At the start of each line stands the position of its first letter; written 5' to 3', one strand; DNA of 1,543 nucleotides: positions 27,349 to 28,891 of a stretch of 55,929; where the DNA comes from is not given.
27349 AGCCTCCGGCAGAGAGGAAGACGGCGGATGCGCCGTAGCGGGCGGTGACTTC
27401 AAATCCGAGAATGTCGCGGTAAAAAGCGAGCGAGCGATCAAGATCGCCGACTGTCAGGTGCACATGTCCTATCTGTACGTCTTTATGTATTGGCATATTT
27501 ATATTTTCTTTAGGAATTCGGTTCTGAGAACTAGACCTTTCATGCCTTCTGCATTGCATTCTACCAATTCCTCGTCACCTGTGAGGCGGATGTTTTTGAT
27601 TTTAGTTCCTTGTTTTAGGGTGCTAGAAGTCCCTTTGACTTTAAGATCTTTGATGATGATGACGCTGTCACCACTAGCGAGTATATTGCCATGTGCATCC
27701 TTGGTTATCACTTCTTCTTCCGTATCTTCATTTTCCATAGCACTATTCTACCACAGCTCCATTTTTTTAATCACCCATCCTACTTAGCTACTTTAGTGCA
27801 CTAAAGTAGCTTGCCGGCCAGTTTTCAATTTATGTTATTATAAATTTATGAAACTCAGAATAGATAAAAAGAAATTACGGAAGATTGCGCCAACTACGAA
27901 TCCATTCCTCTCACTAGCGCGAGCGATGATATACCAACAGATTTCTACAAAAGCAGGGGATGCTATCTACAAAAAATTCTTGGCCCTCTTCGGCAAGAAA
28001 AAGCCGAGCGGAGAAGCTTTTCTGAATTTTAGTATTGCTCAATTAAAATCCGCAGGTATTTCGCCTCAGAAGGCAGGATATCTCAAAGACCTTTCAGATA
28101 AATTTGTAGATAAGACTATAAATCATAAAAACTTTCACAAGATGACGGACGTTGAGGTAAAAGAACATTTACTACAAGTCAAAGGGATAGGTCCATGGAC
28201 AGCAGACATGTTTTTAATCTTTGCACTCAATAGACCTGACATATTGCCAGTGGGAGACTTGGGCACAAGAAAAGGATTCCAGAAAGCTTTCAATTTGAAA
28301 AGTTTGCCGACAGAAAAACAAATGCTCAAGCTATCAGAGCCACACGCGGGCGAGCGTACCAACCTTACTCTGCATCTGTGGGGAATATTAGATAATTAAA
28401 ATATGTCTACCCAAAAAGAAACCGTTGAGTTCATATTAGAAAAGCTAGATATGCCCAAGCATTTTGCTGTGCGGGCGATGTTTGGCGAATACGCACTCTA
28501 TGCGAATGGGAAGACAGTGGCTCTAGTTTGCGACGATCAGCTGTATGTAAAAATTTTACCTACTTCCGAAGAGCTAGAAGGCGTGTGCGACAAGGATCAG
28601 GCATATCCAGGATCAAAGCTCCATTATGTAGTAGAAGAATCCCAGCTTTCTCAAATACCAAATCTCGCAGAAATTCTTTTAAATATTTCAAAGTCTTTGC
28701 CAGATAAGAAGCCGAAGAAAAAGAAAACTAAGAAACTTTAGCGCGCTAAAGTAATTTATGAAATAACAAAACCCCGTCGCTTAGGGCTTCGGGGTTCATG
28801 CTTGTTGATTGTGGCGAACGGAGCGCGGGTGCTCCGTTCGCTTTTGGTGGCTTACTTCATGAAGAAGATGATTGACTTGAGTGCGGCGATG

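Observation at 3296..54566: Window-wide pattern: G+C-rich ORFs packaged as self-contained, SD-bearing cassettes in a leaderless, SD-poor A+T-rich genome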

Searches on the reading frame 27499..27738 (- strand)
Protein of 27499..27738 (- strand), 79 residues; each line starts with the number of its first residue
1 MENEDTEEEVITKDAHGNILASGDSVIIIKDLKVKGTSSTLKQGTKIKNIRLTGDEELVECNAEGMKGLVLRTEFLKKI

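Call 87: search_protein_families(library=pfam, proteins=[window:27499-27738:-], max_evalue=0.001)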
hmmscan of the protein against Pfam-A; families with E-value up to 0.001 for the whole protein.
window:27499-27738:- (79 aa): 1 family
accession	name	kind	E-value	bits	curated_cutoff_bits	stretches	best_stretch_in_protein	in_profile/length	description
PF03831.20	YjdM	-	2.5e-29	101.4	23.2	1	13-78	2-68/69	PhnA domain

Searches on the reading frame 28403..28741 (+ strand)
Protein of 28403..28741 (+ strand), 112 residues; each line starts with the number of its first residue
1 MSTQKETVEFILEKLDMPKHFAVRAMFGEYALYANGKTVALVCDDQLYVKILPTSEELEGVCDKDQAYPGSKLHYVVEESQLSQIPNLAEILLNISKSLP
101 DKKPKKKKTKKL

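Call 5: search_protein_families(library=pfam, proteins=[window:28403-28741:+], max_evalue=0.01)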
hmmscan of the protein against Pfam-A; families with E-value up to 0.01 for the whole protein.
window:28403-28741:+ (112 aa): 1 family
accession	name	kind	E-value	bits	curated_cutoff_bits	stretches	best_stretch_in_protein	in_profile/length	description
PF04993.18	TfoX_N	-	2.5e-09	37.5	30.1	1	22-57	10-45/91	TfoX N-terminal domain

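Call 77: find_encoding_contigs(protein=window:28403-28741:+, flank=6000, max_places=8)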
Protein window:28403-28741:+ (112 aa): 2 contigs read that carry it; 2 places shown.
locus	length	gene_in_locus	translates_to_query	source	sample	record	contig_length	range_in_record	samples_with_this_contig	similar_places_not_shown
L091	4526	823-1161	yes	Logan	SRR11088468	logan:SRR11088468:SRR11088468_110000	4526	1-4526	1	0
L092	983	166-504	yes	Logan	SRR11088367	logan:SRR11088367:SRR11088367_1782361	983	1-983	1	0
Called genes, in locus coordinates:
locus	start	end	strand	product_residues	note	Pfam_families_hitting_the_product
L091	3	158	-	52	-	?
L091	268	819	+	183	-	PF00730:HhH-GPD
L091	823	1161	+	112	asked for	PF04993:TfoX_N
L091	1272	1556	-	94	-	-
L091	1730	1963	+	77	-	PF04149:DUF397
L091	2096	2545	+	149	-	-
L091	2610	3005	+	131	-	-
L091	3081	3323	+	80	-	PF00581:Rhodanese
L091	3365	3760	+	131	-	PF07884:VKOR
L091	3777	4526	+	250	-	?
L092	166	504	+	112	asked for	PF04993:TfoX_N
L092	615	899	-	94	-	-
